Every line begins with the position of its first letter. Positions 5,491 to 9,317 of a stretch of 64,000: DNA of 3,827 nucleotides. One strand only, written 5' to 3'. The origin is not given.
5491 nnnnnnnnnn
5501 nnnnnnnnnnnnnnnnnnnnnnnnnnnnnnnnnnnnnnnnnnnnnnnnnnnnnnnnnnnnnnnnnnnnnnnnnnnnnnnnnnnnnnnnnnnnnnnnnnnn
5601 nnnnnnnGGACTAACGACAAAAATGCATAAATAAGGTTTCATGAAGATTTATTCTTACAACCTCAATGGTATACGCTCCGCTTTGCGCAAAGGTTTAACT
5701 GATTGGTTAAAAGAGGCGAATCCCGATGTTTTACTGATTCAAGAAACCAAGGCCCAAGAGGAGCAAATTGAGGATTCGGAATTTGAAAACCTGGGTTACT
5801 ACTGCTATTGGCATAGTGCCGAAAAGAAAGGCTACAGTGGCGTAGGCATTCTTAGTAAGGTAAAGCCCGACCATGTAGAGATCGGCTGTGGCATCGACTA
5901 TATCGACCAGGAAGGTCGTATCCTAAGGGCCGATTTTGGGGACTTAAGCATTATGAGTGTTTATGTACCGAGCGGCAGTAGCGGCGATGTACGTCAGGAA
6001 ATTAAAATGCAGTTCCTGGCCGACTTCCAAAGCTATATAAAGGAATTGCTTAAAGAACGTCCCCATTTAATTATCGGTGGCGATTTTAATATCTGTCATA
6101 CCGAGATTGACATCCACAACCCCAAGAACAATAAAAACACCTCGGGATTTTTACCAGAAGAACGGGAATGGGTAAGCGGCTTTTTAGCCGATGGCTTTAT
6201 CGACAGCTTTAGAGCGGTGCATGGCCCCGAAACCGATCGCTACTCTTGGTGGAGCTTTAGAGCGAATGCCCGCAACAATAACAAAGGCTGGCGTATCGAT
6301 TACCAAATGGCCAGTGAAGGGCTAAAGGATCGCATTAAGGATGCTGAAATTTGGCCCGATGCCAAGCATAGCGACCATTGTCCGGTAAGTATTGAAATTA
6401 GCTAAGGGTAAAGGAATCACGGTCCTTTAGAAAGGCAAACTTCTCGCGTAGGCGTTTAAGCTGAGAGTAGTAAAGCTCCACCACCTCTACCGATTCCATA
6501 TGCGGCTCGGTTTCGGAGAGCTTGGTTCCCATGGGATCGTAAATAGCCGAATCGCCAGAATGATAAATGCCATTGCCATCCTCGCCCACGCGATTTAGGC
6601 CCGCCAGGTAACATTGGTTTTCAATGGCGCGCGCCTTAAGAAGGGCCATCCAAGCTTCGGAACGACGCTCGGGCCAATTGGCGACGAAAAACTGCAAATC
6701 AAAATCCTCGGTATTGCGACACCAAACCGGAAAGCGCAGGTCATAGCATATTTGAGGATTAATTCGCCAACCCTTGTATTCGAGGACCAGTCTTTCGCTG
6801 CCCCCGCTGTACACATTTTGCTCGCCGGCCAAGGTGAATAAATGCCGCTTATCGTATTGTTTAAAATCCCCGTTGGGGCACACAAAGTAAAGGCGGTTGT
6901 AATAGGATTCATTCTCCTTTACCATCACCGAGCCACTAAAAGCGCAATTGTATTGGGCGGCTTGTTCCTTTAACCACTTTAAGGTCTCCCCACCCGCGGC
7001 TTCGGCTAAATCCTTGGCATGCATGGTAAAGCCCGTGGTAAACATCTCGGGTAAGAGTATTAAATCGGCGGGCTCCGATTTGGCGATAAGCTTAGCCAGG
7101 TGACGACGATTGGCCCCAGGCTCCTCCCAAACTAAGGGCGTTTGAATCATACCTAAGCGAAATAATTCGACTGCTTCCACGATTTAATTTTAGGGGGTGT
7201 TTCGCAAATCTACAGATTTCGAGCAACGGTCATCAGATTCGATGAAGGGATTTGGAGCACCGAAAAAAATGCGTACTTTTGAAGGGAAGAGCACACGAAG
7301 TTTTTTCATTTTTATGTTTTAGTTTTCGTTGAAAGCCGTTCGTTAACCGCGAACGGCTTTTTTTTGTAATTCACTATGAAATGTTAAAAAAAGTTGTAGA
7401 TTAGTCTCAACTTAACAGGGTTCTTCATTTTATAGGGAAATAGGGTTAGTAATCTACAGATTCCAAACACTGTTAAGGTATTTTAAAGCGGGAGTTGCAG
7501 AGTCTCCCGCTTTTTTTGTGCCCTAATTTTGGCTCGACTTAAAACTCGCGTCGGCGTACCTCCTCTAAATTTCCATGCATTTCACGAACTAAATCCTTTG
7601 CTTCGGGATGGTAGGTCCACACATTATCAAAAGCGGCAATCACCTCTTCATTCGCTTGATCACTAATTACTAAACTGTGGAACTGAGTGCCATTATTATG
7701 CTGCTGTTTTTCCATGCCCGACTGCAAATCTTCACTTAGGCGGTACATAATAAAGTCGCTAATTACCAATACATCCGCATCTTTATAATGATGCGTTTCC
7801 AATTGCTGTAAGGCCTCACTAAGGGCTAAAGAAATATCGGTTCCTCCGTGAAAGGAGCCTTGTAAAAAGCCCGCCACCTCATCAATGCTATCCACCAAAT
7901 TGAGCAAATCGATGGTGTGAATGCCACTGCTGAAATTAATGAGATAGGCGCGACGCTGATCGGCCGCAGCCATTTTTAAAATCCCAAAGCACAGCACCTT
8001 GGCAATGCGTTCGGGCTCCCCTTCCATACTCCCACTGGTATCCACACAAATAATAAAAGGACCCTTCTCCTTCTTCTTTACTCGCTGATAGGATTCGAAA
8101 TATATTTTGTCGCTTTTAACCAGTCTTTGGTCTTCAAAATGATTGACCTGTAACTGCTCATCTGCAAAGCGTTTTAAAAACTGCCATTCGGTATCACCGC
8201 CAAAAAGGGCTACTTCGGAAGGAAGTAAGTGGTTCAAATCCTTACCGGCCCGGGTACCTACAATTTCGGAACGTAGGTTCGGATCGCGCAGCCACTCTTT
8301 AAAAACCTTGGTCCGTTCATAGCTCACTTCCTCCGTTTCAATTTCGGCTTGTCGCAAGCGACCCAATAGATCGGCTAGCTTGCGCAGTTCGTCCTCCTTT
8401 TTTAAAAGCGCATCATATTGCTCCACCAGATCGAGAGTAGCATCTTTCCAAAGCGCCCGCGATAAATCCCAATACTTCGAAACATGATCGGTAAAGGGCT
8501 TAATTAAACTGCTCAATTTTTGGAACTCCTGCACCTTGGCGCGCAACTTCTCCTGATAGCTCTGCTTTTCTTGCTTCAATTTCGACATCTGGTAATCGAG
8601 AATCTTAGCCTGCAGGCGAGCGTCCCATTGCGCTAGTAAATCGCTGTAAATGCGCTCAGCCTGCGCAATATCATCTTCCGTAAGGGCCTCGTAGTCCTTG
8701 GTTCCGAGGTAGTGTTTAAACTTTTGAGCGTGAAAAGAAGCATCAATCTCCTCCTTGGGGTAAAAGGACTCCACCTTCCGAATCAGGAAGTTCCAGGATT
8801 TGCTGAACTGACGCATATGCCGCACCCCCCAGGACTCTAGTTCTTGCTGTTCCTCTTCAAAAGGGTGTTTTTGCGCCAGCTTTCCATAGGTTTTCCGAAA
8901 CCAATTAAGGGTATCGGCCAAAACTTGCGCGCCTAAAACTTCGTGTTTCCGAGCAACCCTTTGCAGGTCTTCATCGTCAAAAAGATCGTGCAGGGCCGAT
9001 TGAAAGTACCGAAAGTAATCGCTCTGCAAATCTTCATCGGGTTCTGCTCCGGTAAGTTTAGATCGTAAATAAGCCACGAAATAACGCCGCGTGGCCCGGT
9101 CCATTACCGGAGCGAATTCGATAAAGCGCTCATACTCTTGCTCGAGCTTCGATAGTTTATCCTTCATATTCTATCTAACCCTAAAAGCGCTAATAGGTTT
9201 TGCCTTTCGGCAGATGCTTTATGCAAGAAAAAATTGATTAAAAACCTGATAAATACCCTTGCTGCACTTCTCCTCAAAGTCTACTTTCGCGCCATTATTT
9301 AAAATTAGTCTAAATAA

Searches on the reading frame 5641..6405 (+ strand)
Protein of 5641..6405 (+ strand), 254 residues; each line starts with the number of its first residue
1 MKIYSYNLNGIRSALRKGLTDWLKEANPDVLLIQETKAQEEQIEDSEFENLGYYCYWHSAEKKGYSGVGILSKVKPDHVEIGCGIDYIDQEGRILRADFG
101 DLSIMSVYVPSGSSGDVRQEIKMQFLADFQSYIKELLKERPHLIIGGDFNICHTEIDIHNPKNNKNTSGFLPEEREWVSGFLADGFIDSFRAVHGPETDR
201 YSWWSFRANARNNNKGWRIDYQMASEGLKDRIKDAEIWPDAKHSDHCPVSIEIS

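Call 20: search_protein_families(library=pfam, proteins=[window:5641-6405:+])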
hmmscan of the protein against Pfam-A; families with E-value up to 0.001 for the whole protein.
window:5641-6405:+ (254 aa): 2 families
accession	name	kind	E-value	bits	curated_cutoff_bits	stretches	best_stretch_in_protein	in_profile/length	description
PF03372.29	Exo_endo_phos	-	9.6e-35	120.7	24.5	1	5-234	2-212/225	Endonuclease/Exonuclease/phosphatase family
PF14529.12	Exo_endo_phos_2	-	7.3e-05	23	27.4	1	103-157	2-47/117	Endonuclease-reverse transcriptase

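Call 21: find_encoding_contigs(protein=window:5641-6405:+, flank=10000, max_places=6)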
Protein window:5641-6405:+ (254 aa): no gene with exactly this product is on record in the collection.

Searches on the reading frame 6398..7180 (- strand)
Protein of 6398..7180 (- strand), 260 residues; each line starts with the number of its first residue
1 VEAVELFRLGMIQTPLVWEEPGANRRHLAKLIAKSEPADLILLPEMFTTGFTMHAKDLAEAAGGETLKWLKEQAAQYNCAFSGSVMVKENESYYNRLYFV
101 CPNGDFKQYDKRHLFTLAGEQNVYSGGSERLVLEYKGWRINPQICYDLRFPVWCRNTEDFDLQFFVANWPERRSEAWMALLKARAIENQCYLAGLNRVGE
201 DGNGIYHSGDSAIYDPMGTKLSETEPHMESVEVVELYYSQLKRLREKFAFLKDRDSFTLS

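Call 20: search_protein_families(library=pfam, proteins=[window:6398-7180:-])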
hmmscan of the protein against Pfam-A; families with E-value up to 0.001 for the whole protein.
window:6398-7180:- (260 aa): 1 family
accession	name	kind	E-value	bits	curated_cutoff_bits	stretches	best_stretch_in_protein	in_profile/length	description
PF00795.27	CN_hydrolase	-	3.8e-35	121.9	23.2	1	9-242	2-252/256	Carbon-nitrogen hydrolase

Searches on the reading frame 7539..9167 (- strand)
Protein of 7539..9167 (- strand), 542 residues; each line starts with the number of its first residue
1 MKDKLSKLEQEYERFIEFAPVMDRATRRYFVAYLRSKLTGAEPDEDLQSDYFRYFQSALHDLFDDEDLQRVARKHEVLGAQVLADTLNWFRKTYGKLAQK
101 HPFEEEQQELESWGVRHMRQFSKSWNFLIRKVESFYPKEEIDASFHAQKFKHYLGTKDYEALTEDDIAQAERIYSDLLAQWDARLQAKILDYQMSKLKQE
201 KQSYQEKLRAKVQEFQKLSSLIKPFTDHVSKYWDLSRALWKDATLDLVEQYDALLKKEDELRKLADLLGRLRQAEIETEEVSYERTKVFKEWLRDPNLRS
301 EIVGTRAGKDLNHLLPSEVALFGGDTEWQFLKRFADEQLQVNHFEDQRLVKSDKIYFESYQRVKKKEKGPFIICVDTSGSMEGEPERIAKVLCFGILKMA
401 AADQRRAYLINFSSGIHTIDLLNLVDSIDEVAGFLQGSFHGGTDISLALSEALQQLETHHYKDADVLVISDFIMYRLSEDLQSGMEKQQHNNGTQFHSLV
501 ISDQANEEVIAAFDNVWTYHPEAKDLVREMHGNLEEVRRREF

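Call 20: search_protein_families(library=pfam, proteins=[window:7539-9167:-])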
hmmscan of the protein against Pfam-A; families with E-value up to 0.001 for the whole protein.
window:7539-9167:- (542 aa): 2 families
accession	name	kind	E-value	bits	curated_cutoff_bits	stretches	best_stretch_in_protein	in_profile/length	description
PF05762.20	VWA_CoxE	-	6.6e-09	36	26.4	1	359-487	45-174/222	VWA domain containing CoxE-like protein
PF13519.12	VWA_2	-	5.7e-08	33.8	27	1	372-472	2-106/107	von Willebrand factor type A domain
